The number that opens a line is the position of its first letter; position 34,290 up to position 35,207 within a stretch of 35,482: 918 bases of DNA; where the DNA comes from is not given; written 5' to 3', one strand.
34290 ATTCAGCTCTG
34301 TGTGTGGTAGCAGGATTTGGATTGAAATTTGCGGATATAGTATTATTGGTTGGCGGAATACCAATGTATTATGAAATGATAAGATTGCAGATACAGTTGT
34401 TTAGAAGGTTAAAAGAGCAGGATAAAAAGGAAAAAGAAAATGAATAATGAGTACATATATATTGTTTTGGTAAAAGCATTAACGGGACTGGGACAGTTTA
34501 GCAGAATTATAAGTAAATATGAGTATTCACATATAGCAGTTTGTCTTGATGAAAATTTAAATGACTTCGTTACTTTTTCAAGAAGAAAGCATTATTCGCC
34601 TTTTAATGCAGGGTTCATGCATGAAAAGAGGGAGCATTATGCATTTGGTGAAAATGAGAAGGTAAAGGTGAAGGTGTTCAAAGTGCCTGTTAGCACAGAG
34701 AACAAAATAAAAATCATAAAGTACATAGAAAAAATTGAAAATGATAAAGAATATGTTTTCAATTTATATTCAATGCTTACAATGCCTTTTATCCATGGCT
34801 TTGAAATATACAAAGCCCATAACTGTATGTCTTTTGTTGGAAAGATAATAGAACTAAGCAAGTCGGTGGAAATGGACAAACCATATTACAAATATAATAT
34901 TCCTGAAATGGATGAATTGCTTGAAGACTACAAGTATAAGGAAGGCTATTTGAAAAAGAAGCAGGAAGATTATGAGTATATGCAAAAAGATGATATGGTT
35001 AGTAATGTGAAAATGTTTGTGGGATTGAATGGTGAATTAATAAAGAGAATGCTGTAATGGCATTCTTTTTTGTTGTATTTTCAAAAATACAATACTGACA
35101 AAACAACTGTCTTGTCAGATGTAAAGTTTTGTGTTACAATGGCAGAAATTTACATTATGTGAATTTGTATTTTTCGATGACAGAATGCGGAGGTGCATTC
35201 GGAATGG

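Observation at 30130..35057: Five-gene, translationally coupled operon that looks like an undescribed glycerophospholipid-tailoring pathway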

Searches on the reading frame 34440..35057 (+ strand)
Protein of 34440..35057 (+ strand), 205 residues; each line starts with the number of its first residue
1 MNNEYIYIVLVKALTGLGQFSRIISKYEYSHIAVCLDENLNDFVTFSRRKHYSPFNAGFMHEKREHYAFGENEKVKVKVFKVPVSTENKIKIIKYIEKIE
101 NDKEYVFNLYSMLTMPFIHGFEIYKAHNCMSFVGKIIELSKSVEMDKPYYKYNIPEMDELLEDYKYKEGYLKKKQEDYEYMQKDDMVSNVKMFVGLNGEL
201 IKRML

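Call 3: search_protein_families(library=pfam, proteins=[window:34440-35057:+], max_evalue=0.01)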
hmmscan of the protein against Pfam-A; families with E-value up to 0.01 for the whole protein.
window:34440-35057:+ (205 aa): 1 family
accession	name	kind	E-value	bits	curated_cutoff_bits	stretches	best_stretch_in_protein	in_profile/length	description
PF25150.1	TPR_Trm732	-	0.0026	17.7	27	1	14-151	106-231/265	Trm732, TPR repeats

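Call 4: search_protein_families(library=ncbifam, proteins=[window:34440-35057:+], max_evalue=0.01)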
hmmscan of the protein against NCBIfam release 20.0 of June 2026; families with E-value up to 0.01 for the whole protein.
window:34440-35057:+ (205 aa): 1 family
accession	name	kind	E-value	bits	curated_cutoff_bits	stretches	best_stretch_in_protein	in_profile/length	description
NF033851.1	trim_DfrA35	exception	0.0066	16.1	360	1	73-146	56-128/170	trimethoprim-resistant dihydrofolate reductase DfrA35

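Call 16: search_solved_structures(query=window:34440-35057:+, max_evalue=10)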
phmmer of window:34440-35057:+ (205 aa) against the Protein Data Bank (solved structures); distinct sequences matched with E-value up to 10: 6.
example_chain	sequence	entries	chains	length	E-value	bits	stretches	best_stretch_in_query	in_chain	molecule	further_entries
4by9_C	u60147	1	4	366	0.73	12.8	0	169-196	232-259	NOP5/NOP56 RELATED PROTEIN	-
6scy_B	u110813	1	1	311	0.74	12.8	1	88-164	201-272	[4Fe-4S]-dependent U34-ARNt thiolase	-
6scy_A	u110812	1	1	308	0.79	12.7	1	88-165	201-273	[4Fe-4S]-dependent U34-ARNt thiolase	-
2nnw_A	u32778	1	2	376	2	11.4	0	169-196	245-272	NOP5/NOP56 related protein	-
3nvk_A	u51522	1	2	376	2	11.4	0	169-196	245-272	NOP5/NOP56 related protein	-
3nmu_A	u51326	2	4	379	2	11.3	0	169-196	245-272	NOP5/NOP56 related protein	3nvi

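Call 21: find_homologous_proteins(query=window:34440-35057:+, max_evalue=0.001)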
Query window:34440-35057:+ (205 aa): 394 proteins with E <= 0.001 among 505 candidates; the best 120 are listed.
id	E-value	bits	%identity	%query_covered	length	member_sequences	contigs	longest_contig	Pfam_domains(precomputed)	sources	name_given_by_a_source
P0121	7.4e-130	448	100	100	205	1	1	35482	-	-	-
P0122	1.4e-127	441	99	100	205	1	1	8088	-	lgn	-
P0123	6.9e-108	377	83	100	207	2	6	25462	-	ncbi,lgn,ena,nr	ncbi:MAG: hypothetical protein J6L69_09510 [Lachnospiraceae bacterium]|nr:hypothetical protein [Lach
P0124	2.0e-91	323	74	100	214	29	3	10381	-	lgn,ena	-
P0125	1.6e-90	320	70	100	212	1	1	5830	-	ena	-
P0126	3.3e-90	319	72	100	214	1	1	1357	-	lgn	-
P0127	1.6e-89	317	68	99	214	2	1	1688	-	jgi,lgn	jgi:hypothetical protein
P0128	5.0e-89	315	67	99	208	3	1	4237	-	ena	-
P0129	1.1e-86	308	68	100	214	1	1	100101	-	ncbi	-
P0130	4.2e-86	306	68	100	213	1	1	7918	-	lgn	-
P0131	1.0e-85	304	68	100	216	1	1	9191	-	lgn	-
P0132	1.3e-85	304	70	100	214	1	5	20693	-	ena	-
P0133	2.4e-85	303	69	100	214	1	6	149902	-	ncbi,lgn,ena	-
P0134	6.3e-85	302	67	100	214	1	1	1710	-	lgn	-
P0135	1.5e-84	301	69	100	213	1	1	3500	-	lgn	-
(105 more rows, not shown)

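Call 24: search_protein_families(library=pfam, alignment_id=A2, max_evalue=10)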
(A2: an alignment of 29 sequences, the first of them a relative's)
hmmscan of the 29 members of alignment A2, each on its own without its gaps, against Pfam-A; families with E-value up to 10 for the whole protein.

A. member 1, P0121 (205 aa): 2 families
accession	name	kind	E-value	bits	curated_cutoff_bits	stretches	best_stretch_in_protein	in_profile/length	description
PF25150.1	TPR_Trm732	-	0.0026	17.7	27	1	14-151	106-231/265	Trm732, TPR repeats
PF16654.10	DAPDH_C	-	0.071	13.4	30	1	65-154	66-150/154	Diaminopimelic acid dehydrogenase C-terminal domain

B. families by the number of members that match (of 29 scanned): 17 families
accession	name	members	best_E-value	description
PF05659.16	RPW8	11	5.8e-05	Arabidopsis broad-spectrum mildew resistance protein RPW8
PF25150.1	TPR_Trm732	4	7.3e-05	Trm732, TPR repeats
PF06575.17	DUF1132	2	0.004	Protein of unknown function (DUF1132)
PF06848.17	Disaggr_repeat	1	0.0043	Disaggregatase related repeat domain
PF19788.4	DUF6272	1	0.04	Family of unknown function (DUF6272)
PF09916.15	DUF2145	1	0.054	Uncharacterized protein conserved in bacteria (DUF2145)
PF16654.10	DAPDH_C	1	0.071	Diaminopimelic acid dehydrogenase C-terminal domain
PF00620.32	RhoGAP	1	0.08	RhoGAP domain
PF24172.1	CdiI_ImmP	1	0.081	CdiI immunity protein EcoliA0-like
PF13096.11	CENP-P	1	0.12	CENP-A-nucleosome distal (CAD) centromere subunit, CENP-P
PF11046.13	HycA_repressor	1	0.15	Transcriptional repressor of hyc and hyp operons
PF19397.4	DUF5972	1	0.15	Family of unknown function (DUF5972)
PF20174.4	DUF6540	1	0.15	Family of unknown function (DUF6540)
PF02604.26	PhdYeFM_antitox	1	0.17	Antitoxin Phd_YefM, type II toxin-antitoxin system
PF24028.1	DUF7339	1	0.18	Domain of unknown function (DUF7339)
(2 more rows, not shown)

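Call 29: predict_structure(alignment_id=A2)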
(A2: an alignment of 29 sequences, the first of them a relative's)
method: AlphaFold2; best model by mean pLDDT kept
length: 205 residues; sequences in the alignment: 29
mean_pLDDT: 84.7   pTM: 0.82
mean pLDDT of the five models: 84.7, 83.8, 82.9, 81.8, 79.5
residues with pLDDT >= 90: 108; 70-90: 64; 50-70: 28; < 50: 5
segments of 3 or more residues with pLDDT < 50: 120-123
pLDDT, mean of each block of 10 residues (from residue 1): 86 80 85 94 89 81 92 95 96 94 65 55 63 95 92 94 95 92 83 75 67
secondary structure, 60 per line:
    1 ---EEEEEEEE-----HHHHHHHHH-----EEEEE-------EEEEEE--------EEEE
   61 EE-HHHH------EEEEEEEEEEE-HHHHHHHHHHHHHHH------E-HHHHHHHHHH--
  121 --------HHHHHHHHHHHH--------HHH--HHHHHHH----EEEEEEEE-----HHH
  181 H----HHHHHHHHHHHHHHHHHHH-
elements in order: E4-11 H17-25 E31-35 E43-48 E57-62 H64-67 E74-84 H86-100 H109-118 H129-140 H154-160 E165-172 H178-181 H186-204

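Call 32: fold_search(model_id=the predicted structure, library=pdb)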
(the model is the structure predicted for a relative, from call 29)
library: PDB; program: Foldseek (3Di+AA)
matches with E <= 10: 213; with E <= 0.001: 0
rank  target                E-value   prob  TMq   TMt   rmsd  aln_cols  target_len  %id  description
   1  6v98                  4.3e-03  0.99  0.44  0.48   7.3       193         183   11  Crystal structure of Type VI secretion system effector, TseH (VCA0285) (released 2020-01-15)
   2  3kw0_D                5.9e-02  0.41  0.25  0.27  12.4       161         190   11  Crystal structure of Cysteine peptidase (NP_982244.1) from BACILLUS CEREUS ATCC 10987 at 2.50 A resolution (released 2009-12-15)
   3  2if6_A                1.1e-01  0.77  0.45  0.50   8.6       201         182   12  Crystal structure of metalloprotein yiiX from Escherichia coli O157:H7, DUF1105 (released 2006-10-03)
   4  3kw0_A                1.5e-01  0.84  0.42  0.45   5.2       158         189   13  Crystal structure of Cysteine peptidase (NP_982244.1) from BACILLUS CEREUS ATCC 10987 at 2.50 A resolution (released 2009-12-15)
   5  3kw0_C                1.6e-01  0.25  0.25  0.26  12.4       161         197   11  Crystal structure of Cysteine peptidase (NP_982244.1) from BACILLUS CEREUS ATCC 10987 at 2.50 A resolution (released 2009-12-15)
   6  3kw0_B                2.1e-01  0.77  0.43  0.45   5.4       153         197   14  Crystal structure of Cysteine peptidase (NP_982244.1) from BACILLUS CEREUS ATCC 10987 at 2.50 A resolution (released 2009-12-15)
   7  5nyw_O                4.7e-01  0.05  0.19  0.17  16.0       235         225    9  Anbu (ancestral beta-subunit) from Yersinia bercovieri (released 2017-05-24)
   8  4u2z_A                5.9e-01  0.05  0.17  0.07  14.9       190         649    9  X-ray crystal structure of an Sco GlgEI-V279S/1,2,2-trifluromaltose complex (released 2015-07-22)
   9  8z4e_C                6.3e-01  0.06  0.14  0.20  12.2        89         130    9  Structure of human 18_14D scFv and 1G01 scFv in complex with influenza virus neuraminidase from A/Yunan/DQ001/2016 (H5 (released 2025-01-22)
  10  5nyw_C                6.3e-01  0.05  0.19  0.17  17.7       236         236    8  Anbu (ancestral beta-subunit) from Yersinia bercovieri (released 2017-05-24)
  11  3zss_A                7.6e-01  0.05  0.18  0.07  15.0       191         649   10  Apo form of GlgE isoform 1 from Streptomyces coelicolor (released 2011-09-14)
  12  1i58_B                8.6e-01  0.03  0.11  0.13  13.9        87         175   23  STRUCTURE OF THE HISTIDINE KINASE CHEA ATP-BINDING DOMAIN IN COMPLEX WITH ATP ANALOG ADPCP AND MAGNESIUM (released 2001-08-26)
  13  5nyw_H                9.7e-01  0.06  0.17  0.15  12.3       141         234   11  Anbu (ancestral beta-subunit) from Yersinia bercovieri (released 2017-05-24)
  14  2owl_A                9.7e-01  0.02  0.11  0.08  18.8       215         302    7  Crystal structure of E. coli RdgC (released 2007-03-20)
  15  1qd6_C                1.1e+00  0.02  0.10  0.09  16.5        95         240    8  OUTER MEMBRANE PHOSPHOLIPASE A FROM ESCHERICHIA COLI (released 1999-10-25)
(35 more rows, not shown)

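Call 79: search_solved_structures(query=A4, max_evalue=10, show_alignments=2)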
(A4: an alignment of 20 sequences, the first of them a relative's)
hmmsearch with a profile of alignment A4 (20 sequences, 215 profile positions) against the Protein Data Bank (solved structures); distinct sequences matched with E-value up to 10: 1.
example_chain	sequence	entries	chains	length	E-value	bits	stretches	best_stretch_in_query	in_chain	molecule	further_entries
9oy8_H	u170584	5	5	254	0.14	15.1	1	65-124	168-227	Small ribosomal subunit protein uS2 | 30S ribosomal protein S2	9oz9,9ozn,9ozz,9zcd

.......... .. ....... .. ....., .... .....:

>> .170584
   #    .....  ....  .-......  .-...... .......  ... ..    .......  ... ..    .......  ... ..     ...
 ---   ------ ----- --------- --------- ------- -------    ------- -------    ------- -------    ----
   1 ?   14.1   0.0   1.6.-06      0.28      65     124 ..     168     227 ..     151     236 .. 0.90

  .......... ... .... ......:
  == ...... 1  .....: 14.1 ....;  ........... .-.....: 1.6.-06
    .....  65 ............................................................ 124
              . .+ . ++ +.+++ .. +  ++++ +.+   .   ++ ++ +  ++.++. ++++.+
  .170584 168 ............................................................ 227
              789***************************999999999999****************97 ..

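Call 99: fold_search(model_id=the predicted structure, library=viral)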
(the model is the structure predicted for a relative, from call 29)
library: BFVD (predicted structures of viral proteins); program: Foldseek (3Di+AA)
matches with E <= 10: 305; with E <= 0.001: 9
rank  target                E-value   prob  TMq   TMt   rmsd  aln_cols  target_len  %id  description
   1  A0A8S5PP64            1.3e-06  1.00  0.64  0.18  16.6       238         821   18  Cysteine peptidase [Myoviridae sp. ctwwN25]
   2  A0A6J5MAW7            1.7e-05  1.00  0.50  0.60   5.9       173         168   16  Uncharacterized protein [uncultured Caudovirales phage]
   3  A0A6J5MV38            9.1e-05  1.00  0.54  0.62   7.3       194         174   10  Uncharacterized protein [uncultured Caudovirales phage]
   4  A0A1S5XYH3            1.3e-04  1.00  0.56  0.57   4.6       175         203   11  (no name in the UniProt tables at hand)
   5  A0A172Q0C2            2.1e-04  1.00  0.53  0.63  12.3       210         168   16  Uncharacterized protein [Acinetobacter phage vB_AbaM_ME3]
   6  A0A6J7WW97            2.4e-04  1.00  0.50  0.55   5.8       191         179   12  Uncharacterized protein [uncultured Caudovirales phage]
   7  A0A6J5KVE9            3.1e-04  1.00  0.51  0.63   5.0       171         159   13  Uncharacterized protein [uncultured Caudovirales phage]
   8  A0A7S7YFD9            7.2e-04  1.00  0.55  0.47   5.9       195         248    9  Permuted papain-like amidase YaeF/Yiix C92 family enzyme [Medusavirus stheno T3]
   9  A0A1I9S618            7.2e-04  1.00  0.50  0.61   5.5       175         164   12  (no name in the UniProt tables at hand)
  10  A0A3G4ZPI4            1.8e-03  0.99  0.43  0.25   7.9       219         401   12  Uncharacterized protein [Terrestrivirus sp.]
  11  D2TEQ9                1.9e-03  1.00  0.60  0.54  12.1       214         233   13  (no name in the UniProt tables at hand)
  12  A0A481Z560            2.4e-03  1.00  0.50  0.38   5.7       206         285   14  Permuted papain-like amidase [Pithovirus LCPAC101]
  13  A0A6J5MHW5            4.0e-03  0.99  0.44  0.50  11.8       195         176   10  Uncharacterized protein [uncultured Caudovirales phage]
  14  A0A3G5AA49            4.2e-03  0.99  0.42  0.30   6.5       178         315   13  Uncharacterized protein [Hyperionvirus sp.]
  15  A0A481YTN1            5.7e-03  1.00  0.54  0.47   4.8       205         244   14  Protein OPG091 [Marseillevirus LCMAC102]
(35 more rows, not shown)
